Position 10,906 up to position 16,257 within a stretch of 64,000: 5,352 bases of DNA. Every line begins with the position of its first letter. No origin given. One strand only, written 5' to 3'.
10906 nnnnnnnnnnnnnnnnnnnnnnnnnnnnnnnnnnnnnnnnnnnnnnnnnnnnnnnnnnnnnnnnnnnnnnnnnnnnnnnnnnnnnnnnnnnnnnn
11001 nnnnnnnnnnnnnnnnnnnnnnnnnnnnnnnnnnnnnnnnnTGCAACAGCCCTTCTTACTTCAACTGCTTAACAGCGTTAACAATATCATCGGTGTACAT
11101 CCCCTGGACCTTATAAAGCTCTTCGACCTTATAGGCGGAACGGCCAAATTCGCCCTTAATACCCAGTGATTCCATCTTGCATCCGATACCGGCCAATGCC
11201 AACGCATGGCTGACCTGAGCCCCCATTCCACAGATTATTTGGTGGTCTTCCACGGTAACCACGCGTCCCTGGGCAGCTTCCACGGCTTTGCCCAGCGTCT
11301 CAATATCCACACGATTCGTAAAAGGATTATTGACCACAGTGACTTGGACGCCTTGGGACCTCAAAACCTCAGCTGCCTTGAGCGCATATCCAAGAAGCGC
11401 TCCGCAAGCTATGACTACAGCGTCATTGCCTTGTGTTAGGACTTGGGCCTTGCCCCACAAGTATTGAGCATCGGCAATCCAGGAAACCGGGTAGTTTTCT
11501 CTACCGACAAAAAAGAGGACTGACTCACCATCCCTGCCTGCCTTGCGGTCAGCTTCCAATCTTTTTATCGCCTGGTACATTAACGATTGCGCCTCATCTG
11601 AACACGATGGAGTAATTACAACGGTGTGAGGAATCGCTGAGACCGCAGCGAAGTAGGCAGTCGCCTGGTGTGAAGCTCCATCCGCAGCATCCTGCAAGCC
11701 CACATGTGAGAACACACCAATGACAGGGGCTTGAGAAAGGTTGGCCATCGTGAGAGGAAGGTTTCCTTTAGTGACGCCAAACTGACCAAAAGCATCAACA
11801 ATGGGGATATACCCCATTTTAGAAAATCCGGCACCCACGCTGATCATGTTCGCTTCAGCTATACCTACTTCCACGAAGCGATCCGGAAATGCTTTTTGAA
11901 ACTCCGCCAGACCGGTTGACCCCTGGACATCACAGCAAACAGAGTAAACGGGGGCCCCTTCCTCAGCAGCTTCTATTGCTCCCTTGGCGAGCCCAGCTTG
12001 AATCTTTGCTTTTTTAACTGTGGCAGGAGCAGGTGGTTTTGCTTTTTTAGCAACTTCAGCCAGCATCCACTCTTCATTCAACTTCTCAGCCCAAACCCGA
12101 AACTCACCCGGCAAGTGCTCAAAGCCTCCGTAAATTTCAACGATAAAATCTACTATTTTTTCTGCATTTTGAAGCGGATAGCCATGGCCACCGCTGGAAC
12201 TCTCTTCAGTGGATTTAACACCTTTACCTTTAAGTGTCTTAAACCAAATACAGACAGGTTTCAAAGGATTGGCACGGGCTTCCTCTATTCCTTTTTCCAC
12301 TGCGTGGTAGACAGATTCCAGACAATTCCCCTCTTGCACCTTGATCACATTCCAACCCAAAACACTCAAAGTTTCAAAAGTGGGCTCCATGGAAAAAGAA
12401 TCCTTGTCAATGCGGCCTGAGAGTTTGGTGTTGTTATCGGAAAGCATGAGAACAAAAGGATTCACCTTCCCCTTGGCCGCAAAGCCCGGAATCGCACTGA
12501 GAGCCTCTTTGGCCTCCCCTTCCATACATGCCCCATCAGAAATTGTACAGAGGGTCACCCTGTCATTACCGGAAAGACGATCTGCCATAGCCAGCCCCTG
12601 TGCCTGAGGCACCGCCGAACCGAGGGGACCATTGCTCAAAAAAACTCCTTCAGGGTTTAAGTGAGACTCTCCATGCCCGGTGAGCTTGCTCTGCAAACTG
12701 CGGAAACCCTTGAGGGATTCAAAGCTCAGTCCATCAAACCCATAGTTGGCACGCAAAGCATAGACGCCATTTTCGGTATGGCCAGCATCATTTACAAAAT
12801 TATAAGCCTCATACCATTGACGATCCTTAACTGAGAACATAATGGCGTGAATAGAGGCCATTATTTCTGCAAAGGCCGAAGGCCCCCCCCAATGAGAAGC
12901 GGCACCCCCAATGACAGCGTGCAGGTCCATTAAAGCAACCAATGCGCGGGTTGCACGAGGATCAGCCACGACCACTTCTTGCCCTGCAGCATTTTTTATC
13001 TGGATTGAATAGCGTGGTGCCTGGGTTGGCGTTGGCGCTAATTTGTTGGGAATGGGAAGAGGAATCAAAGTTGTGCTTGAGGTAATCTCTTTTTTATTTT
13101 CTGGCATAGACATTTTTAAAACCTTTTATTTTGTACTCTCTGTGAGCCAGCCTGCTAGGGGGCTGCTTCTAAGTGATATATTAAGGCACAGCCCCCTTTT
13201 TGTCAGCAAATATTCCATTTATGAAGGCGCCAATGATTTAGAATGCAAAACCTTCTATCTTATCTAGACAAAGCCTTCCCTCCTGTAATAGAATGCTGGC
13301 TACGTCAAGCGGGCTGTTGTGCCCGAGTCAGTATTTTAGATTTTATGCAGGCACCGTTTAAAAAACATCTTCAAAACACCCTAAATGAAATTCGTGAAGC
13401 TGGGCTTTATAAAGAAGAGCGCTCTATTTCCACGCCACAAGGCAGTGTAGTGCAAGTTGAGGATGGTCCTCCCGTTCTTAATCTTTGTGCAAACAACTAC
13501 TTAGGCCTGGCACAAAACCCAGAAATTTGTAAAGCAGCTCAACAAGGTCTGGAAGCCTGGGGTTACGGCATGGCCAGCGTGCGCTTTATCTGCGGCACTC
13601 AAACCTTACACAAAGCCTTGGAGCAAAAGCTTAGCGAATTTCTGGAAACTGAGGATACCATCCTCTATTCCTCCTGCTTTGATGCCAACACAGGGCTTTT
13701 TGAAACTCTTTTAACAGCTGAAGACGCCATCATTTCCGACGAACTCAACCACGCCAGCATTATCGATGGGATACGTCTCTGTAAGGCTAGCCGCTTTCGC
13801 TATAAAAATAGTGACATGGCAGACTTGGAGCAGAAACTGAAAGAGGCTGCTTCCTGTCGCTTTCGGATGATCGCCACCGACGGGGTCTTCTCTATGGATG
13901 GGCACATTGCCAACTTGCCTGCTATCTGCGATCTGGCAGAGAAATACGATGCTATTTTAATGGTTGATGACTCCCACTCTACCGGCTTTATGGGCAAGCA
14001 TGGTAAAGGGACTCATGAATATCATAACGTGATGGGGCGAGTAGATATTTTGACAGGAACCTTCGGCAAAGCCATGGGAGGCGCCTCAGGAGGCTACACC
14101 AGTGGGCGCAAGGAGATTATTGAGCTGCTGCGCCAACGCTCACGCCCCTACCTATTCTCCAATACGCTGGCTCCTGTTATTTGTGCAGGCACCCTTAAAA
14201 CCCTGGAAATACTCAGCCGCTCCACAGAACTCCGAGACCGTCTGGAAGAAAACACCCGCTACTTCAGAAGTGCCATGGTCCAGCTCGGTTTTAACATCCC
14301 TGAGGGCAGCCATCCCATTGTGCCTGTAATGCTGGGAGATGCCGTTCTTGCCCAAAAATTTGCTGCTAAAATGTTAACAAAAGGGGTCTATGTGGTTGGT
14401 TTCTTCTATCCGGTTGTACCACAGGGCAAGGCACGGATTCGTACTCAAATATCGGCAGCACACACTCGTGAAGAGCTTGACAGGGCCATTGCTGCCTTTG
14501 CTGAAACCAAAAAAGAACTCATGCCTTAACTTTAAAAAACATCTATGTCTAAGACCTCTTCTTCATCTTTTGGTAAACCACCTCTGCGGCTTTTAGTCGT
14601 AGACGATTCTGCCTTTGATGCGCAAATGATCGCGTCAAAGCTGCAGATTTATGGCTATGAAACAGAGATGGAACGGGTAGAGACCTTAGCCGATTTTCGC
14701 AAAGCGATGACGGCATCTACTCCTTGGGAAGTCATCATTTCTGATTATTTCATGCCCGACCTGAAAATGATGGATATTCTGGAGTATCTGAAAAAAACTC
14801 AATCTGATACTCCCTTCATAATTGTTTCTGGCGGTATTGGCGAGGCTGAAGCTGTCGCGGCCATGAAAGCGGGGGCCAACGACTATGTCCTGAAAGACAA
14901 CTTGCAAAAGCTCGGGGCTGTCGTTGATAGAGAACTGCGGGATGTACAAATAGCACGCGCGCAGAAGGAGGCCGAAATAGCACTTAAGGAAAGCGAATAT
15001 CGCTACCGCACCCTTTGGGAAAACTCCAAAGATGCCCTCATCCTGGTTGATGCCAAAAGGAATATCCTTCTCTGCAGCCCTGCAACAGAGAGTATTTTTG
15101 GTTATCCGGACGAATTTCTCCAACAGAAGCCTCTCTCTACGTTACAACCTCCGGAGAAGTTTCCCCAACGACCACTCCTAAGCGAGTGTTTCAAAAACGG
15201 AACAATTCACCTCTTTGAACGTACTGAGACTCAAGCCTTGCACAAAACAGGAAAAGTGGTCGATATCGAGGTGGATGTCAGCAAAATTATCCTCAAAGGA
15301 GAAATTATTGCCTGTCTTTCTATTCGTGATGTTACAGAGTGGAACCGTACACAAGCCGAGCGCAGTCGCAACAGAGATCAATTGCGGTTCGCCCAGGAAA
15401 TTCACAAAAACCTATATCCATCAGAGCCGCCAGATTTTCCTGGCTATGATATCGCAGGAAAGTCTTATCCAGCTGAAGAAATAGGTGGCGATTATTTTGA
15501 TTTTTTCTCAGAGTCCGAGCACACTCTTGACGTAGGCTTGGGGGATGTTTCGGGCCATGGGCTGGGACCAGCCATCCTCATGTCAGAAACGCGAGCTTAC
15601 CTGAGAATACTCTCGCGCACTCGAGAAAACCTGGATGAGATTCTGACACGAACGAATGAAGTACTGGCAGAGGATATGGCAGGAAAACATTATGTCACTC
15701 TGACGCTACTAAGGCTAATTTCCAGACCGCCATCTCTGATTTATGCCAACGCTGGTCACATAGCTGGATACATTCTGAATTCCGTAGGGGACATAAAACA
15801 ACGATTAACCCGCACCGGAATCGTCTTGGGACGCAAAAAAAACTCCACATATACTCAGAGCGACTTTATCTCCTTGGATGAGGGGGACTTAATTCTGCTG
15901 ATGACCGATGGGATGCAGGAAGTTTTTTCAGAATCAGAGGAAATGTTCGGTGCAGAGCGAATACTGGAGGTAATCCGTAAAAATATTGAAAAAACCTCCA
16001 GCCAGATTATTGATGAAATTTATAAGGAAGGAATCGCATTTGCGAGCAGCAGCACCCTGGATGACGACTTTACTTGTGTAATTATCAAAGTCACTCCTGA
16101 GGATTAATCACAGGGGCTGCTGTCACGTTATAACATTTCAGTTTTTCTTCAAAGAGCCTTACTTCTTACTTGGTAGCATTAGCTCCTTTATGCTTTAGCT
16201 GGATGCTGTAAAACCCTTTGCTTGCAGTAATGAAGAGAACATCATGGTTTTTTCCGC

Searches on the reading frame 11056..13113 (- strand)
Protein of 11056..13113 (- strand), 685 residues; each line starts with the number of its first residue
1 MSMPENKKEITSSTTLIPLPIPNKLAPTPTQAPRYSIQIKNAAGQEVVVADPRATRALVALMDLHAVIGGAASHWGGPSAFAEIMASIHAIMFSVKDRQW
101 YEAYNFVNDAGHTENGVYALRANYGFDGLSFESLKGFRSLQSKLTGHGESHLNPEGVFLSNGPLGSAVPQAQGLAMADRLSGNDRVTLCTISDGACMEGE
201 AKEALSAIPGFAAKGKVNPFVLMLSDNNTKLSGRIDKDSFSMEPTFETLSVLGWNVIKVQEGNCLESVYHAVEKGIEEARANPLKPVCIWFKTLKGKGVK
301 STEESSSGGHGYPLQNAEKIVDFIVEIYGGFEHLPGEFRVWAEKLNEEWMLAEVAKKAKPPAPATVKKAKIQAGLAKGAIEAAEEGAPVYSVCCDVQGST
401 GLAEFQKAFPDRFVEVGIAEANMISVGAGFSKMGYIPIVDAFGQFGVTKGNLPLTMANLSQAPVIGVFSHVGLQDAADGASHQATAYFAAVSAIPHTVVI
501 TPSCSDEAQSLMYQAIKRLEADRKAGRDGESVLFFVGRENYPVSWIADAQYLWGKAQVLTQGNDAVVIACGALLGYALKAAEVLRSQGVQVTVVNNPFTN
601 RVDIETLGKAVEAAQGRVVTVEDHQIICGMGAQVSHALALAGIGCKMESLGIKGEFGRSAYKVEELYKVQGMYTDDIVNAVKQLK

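Call 65: search_protein_families(library=pfam, proteins=[window:11056-13113:-], max_evalue=0.00001)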
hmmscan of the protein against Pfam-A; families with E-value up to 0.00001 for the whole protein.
window:11056-13113:- (685 aa): 4 families
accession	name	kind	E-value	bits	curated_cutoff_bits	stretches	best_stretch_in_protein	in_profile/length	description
PF00456.26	Transketolase_N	-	6e-28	98.2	22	1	65-318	15-267/334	Transketolase, thiamine diphosphate binding domain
PF02780.25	Transketolase_C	-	2.7e-21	76.2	25.9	1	554-676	1-123/124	Transketolase, C-terminal domain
PF02779.29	Transket_pyr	-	3.8e-21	75.9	27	1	372-520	6-158/174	Transketolase, pyrimidine binding domain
PF00676.26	E1_dh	-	2.6e-08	33.6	22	1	142-282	75-214/300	Dehydrogenase E1 component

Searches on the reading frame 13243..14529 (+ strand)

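Call 65: search_protein_families(library=pfam, proteins=[window:13243-14529:+], max_evalue=0.00001)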
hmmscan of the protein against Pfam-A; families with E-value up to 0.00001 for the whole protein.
window:13243-14529:+ (428 aa): 1 family
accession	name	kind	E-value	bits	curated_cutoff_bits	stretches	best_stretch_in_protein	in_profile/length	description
PF00155.27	Aminotran_1_2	-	2.4e-68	231.4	19.7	1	77-418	2-360/361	Aminotransferase class I and II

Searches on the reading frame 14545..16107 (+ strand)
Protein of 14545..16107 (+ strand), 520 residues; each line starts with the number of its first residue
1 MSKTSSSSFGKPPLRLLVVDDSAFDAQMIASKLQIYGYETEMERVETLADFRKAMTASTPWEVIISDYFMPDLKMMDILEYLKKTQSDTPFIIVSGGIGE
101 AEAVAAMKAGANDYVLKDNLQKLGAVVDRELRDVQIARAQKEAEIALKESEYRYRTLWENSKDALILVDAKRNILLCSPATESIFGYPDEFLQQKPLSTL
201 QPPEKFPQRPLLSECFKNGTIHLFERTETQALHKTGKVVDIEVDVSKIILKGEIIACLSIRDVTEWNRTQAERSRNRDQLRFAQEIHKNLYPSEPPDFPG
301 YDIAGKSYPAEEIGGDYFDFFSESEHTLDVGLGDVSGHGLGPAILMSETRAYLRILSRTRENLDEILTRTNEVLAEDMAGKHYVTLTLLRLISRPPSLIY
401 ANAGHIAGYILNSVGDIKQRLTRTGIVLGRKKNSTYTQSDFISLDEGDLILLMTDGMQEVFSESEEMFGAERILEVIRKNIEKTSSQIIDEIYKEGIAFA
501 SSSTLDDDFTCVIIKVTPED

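Call 65: search_protein_families(library=pfam, proteins=[window:14545-16107:+], max_evalue=0.00001)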
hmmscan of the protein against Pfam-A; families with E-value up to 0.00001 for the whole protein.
window:14545-16107:+ (520 aa): 4 families
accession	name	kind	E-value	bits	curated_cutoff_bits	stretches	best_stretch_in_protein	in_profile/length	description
PF07228.17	SpoIIE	-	3.2e-37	128.8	25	1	325-516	2-191/192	Stage II sporulation protein E (SpoIIE)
PF00072.30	Response_reg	-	4.9e-13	49.7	30.2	1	17-123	2-106/111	Response regulator receiver domain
PF00989.32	PAS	-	4.9e-12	46.3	22.6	1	153-263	2-113/113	PAS fold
PF13426.13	PAS_9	-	7.7e-09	36.2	27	1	163-265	2-103/103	PAS domain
